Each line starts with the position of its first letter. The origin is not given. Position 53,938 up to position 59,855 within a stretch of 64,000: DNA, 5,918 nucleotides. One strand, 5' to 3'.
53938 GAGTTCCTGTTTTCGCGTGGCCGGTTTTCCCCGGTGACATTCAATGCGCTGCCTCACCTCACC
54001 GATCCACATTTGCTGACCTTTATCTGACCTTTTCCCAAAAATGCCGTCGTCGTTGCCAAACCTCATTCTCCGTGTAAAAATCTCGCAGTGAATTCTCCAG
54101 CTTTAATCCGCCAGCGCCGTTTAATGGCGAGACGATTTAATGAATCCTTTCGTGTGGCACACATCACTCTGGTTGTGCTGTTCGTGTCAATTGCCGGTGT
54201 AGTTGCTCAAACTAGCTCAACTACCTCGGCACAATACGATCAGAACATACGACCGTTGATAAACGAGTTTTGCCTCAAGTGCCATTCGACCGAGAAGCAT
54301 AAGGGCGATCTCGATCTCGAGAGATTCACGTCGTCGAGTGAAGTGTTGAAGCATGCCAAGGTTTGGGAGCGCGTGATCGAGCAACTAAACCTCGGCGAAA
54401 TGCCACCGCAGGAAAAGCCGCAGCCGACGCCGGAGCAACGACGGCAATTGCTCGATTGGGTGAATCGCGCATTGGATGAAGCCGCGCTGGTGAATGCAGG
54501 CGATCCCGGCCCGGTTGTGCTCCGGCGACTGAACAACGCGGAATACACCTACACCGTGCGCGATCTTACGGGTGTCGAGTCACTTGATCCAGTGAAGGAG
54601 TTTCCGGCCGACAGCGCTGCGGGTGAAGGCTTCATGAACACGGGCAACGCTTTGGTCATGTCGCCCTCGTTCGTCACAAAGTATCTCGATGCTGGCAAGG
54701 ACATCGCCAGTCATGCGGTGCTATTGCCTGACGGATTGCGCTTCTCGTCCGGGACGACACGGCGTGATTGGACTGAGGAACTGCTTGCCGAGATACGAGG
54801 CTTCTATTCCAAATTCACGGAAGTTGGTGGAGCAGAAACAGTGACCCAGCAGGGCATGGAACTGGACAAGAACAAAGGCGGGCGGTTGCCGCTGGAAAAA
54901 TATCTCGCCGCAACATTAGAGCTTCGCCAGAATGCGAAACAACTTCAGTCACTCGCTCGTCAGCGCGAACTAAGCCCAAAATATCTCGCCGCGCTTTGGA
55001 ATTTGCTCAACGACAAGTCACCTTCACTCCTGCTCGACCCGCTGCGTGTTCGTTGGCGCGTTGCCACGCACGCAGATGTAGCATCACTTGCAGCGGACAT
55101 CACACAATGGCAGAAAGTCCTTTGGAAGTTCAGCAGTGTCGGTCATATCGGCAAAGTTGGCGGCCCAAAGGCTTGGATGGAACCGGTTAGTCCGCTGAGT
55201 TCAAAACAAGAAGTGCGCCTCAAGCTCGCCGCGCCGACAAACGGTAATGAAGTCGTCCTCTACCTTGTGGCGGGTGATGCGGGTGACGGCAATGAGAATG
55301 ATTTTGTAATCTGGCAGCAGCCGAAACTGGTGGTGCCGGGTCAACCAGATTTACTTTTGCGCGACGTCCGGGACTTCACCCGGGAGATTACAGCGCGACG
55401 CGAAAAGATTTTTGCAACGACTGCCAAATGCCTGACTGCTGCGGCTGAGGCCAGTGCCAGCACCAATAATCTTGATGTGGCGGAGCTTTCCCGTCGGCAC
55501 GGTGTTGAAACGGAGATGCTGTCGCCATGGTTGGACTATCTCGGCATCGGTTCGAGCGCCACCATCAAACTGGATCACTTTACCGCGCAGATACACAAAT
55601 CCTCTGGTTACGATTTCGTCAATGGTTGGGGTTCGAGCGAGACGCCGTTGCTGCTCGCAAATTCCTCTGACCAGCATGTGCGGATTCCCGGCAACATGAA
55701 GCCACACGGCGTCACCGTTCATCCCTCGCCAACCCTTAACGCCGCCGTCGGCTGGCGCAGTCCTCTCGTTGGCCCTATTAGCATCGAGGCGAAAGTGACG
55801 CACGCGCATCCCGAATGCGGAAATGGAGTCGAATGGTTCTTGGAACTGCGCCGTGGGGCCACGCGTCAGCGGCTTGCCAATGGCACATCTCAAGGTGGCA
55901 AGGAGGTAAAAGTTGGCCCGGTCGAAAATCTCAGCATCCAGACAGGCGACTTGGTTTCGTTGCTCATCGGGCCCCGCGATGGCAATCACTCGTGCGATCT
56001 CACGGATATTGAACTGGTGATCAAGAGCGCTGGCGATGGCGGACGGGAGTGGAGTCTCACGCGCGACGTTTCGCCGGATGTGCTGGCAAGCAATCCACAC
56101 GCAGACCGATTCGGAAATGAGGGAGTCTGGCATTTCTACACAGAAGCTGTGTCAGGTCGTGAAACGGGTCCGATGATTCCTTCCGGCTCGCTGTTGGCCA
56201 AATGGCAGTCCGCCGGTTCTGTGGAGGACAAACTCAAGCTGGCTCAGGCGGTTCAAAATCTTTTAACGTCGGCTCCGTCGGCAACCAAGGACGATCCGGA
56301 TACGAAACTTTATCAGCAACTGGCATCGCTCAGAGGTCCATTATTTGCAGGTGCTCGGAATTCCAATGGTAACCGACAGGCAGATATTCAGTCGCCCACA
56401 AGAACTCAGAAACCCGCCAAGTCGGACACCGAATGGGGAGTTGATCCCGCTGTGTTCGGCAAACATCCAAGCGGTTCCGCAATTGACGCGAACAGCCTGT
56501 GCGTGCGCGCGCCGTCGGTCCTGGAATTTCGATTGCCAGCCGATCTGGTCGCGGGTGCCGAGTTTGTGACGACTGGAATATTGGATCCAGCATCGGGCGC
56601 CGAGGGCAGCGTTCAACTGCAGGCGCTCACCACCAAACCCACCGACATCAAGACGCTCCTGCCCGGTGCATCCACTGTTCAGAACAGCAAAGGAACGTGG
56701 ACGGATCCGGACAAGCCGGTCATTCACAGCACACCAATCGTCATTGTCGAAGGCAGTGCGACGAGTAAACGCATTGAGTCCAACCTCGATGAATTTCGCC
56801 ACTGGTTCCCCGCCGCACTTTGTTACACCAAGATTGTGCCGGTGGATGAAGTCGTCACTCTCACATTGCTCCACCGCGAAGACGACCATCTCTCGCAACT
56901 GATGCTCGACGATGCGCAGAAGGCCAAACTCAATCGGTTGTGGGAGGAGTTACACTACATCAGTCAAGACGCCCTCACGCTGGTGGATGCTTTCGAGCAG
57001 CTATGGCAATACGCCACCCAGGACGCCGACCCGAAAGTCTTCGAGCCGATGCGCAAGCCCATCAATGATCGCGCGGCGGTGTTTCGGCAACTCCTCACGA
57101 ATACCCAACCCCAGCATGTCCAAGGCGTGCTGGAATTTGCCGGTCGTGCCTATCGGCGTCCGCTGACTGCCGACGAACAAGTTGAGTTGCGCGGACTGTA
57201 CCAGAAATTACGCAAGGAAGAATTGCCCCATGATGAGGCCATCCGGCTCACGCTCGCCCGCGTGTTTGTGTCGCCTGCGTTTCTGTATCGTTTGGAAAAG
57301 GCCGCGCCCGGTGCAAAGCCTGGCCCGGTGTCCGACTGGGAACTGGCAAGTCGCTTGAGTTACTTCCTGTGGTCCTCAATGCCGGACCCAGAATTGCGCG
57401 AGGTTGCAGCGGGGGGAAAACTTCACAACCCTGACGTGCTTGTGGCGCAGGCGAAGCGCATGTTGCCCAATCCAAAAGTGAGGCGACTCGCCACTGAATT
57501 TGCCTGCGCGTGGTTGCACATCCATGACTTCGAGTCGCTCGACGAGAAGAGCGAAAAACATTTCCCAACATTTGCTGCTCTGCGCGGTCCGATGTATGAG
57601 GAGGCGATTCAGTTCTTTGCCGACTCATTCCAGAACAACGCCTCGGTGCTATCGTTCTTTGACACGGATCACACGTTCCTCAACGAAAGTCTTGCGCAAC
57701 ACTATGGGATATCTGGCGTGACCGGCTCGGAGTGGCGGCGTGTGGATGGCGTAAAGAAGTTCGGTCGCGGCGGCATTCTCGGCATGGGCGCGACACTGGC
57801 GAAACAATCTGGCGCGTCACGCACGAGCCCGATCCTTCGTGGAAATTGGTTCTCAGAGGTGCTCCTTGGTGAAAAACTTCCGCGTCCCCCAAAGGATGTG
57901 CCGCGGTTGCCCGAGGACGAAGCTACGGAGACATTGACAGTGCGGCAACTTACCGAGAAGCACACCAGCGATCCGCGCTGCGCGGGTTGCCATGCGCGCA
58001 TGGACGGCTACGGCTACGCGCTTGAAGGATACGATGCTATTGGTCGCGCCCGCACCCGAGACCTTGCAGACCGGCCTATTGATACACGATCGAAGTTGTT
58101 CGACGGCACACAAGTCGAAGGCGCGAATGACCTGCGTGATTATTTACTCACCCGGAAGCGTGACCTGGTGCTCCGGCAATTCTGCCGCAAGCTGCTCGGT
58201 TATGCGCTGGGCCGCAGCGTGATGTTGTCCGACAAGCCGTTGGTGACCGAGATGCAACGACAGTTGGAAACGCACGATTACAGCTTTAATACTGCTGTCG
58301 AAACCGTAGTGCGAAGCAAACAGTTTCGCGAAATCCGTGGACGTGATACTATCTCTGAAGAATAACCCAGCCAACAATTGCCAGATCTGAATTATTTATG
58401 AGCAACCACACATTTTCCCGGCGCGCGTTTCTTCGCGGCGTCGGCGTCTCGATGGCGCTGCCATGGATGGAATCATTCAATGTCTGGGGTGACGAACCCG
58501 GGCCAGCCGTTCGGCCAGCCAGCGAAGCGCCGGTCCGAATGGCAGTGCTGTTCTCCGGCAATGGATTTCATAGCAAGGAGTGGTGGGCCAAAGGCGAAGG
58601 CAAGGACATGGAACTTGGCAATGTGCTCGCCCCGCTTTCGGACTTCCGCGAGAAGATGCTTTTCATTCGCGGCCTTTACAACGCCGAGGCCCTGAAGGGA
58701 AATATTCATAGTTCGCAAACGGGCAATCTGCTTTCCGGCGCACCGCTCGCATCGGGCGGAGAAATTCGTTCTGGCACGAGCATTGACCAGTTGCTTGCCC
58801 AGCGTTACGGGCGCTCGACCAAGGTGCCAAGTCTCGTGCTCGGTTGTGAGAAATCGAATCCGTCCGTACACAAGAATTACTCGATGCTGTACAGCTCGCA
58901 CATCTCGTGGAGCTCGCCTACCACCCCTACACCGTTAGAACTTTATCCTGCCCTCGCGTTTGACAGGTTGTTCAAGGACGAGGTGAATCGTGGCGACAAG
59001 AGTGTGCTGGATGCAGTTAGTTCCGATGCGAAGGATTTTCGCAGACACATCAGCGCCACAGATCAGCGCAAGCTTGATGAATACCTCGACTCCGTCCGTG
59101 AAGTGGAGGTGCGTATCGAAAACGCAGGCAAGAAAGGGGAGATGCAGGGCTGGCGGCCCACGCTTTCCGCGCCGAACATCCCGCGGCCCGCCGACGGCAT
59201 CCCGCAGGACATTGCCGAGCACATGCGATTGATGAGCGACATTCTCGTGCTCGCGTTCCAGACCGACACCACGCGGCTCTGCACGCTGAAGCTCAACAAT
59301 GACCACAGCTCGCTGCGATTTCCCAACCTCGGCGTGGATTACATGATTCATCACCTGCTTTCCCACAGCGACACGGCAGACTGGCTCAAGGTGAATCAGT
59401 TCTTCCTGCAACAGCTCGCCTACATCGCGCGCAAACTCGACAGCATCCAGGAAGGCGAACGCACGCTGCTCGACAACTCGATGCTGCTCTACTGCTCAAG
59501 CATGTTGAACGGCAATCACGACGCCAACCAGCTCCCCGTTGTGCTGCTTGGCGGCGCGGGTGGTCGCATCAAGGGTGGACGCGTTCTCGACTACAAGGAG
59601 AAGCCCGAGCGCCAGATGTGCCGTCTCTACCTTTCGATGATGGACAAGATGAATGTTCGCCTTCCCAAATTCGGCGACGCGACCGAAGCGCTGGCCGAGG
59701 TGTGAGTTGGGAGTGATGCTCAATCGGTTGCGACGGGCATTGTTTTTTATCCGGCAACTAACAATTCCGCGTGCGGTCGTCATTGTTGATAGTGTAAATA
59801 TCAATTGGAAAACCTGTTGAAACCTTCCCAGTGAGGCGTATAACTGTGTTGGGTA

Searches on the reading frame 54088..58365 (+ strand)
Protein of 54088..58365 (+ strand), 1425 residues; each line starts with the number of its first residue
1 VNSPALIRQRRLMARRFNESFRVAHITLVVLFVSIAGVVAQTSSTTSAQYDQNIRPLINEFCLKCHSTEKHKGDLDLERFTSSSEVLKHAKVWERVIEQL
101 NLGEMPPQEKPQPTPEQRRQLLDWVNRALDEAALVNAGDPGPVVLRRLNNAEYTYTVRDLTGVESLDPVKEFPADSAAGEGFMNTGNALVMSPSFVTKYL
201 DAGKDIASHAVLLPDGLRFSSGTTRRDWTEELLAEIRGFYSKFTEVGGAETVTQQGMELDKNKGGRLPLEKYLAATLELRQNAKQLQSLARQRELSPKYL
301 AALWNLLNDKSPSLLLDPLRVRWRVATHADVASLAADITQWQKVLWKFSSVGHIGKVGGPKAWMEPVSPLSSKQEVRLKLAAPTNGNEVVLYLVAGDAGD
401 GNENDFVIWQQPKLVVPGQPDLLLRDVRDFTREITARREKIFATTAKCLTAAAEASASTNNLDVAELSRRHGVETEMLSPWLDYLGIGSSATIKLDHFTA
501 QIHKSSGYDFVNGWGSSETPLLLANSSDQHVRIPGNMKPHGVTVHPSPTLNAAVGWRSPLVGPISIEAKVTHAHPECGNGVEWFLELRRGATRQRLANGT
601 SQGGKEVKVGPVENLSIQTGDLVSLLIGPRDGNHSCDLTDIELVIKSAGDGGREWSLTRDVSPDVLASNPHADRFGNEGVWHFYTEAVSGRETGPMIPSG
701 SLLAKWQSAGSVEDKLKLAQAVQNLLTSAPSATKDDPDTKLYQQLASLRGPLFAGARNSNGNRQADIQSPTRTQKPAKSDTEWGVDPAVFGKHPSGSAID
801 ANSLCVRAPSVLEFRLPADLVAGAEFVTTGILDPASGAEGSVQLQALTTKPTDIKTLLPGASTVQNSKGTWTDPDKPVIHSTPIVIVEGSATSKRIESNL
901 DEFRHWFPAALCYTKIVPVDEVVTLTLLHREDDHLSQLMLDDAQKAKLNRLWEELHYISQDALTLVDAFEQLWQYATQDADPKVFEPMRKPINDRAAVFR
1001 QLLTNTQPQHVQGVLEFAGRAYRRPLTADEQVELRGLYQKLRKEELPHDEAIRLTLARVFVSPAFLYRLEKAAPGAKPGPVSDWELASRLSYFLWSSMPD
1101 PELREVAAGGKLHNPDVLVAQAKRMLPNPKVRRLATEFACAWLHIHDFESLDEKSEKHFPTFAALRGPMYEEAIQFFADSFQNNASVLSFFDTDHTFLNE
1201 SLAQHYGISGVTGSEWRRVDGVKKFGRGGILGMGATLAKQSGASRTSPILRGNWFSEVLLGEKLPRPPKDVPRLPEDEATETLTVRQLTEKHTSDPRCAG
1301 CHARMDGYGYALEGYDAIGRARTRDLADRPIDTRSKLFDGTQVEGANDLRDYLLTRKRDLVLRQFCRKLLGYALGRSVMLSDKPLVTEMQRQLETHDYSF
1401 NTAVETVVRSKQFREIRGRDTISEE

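Call 46: search_protein_families(library=pfam, proteins=[window:54088-58365:+], max_evalue=0.001)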
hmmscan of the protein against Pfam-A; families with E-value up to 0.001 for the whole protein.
window:54088-58365:+ (1425 aa): 7 families
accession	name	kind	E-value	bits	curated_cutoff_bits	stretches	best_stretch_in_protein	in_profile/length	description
PF07631.16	PSD4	-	5.5e-40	137.3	23.3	1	1082-1208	2-128/128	Protein of unknown function (DUF1592)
PF07627.16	PSCyt3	-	1.7e-30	105.6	27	1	1227-1325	1-98/98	Protein of unknown function (DUF1588)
PF07626.16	PSD3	-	3.5e-21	75.9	23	1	146-211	1-64/65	Protein of unknown function (DUF1587)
PF07624.16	PSD2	-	5.8e-19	68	25.8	1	1339-1413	1-74/74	Protein of unknown function (DUF1585)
PF07637.16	PSD5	-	2.2e-14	54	34.2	1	1014-1070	6-62/62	Protein of unknown function (DUF1595)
PF07635.16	PSCyt1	-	1.1e-07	32.8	22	1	62-109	1-59/59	Planctomycete cytochrome C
PF13442.11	Cytochrome_CBB3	-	2.7e-05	24.8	27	0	55-125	7-68/68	Cytochrome C oxidase, cbb3-type, subunit III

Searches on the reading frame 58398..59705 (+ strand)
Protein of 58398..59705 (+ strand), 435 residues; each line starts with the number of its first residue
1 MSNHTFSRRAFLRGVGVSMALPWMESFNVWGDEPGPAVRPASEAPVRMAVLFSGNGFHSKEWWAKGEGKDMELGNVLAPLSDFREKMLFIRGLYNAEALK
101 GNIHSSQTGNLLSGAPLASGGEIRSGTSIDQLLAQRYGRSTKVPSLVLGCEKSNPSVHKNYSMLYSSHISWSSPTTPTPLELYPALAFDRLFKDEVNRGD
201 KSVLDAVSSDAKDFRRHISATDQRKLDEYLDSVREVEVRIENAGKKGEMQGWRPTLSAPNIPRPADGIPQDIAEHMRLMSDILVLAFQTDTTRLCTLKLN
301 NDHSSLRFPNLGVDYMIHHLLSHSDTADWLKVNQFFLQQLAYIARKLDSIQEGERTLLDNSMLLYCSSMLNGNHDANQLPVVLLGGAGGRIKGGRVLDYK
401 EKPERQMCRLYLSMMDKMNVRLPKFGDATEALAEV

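Call 46: search_protein_families(library=pfam, proteins=[window:58398-59705:+], max_evalue=0.001)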
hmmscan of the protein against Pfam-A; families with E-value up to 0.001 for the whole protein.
window:58398-59705:+ (435 aa): 1 family
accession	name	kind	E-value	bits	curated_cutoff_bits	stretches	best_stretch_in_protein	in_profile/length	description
PF07586.16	HXXSHH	-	3.2e-87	293.4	30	1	47-341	1-307/307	Protein of unknown function (DUF1552)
